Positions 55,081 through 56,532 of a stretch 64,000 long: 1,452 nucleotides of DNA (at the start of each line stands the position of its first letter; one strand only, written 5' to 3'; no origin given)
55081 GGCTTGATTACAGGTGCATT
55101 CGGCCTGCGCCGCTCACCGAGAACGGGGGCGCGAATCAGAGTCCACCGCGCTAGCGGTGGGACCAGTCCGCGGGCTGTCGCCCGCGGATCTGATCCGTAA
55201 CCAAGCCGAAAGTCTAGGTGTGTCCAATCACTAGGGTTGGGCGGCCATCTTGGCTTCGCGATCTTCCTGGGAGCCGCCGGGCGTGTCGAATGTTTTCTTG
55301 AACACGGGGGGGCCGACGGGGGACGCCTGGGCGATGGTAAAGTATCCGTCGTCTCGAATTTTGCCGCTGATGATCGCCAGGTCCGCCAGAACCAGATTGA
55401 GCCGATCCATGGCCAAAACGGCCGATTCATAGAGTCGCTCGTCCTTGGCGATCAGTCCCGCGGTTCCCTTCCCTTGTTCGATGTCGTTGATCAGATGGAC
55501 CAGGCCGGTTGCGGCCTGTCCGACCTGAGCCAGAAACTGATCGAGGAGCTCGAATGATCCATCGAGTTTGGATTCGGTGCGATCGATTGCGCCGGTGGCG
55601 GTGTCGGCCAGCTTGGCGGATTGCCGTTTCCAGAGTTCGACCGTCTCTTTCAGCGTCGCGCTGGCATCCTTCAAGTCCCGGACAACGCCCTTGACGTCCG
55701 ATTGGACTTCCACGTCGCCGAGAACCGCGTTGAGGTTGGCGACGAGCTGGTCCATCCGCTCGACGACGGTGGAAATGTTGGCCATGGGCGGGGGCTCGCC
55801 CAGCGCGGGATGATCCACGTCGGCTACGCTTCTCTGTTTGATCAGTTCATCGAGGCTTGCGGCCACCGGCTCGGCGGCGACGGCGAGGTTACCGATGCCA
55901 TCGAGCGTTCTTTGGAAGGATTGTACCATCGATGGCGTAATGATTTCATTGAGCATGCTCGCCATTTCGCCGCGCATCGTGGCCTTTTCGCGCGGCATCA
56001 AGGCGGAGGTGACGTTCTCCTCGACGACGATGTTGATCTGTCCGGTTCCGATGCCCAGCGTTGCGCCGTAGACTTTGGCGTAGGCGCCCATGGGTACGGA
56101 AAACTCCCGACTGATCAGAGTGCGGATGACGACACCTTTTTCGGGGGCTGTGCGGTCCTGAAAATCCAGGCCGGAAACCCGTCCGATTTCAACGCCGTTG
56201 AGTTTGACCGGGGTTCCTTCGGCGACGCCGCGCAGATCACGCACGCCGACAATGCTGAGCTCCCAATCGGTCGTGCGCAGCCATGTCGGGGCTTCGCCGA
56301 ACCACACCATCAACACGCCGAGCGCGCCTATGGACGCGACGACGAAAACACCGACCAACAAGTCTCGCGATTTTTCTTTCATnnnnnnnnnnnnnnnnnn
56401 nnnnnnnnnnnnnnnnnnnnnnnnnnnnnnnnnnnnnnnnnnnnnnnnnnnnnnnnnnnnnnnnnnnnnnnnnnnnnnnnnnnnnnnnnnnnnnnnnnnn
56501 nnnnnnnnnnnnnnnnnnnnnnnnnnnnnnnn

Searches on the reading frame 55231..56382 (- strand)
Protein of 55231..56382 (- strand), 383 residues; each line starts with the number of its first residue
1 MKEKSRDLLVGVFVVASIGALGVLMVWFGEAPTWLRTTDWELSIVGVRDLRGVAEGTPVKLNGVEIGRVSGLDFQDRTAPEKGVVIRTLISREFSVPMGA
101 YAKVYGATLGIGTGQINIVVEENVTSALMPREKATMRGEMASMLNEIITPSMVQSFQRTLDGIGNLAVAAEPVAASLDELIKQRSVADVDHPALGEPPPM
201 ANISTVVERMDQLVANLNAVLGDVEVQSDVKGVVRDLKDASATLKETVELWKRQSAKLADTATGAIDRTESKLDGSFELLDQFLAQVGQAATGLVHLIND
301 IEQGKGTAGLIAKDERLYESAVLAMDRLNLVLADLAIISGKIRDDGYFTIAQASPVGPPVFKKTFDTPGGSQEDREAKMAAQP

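Call 22: find_encoding_contigs(protein=window:55231-56382:-, flank=4000, max_places=10)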
Protein window:55231-56382:- (383 aa): 4 contigs read that carry it; 2 places shown.
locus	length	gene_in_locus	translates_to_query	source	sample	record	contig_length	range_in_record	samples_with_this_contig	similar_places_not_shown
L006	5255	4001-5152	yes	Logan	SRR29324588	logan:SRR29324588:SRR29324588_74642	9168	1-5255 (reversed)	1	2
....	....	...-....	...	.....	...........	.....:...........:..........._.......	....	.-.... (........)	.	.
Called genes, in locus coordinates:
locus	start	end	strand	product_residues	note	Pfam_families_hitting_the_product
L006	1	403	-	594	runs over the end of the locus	PF05960:DUF885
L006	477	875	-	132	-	PF03061:4HBT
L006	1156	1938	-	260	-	PF00535:Glycos_transf_2, PF13641:Glyco_tranf_2_3, PF12804:NTP_transf_3 (weak)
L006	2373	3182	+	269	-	PF02405:MlaE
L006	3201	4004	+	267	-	PF00005:ABC_tran, PF02463:SMC_N (faint), PF13304:AAA_21 (faint)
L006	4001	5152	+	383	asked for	PF02470:MlaD (weak), PF28544:Helical_needle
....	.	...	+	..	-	?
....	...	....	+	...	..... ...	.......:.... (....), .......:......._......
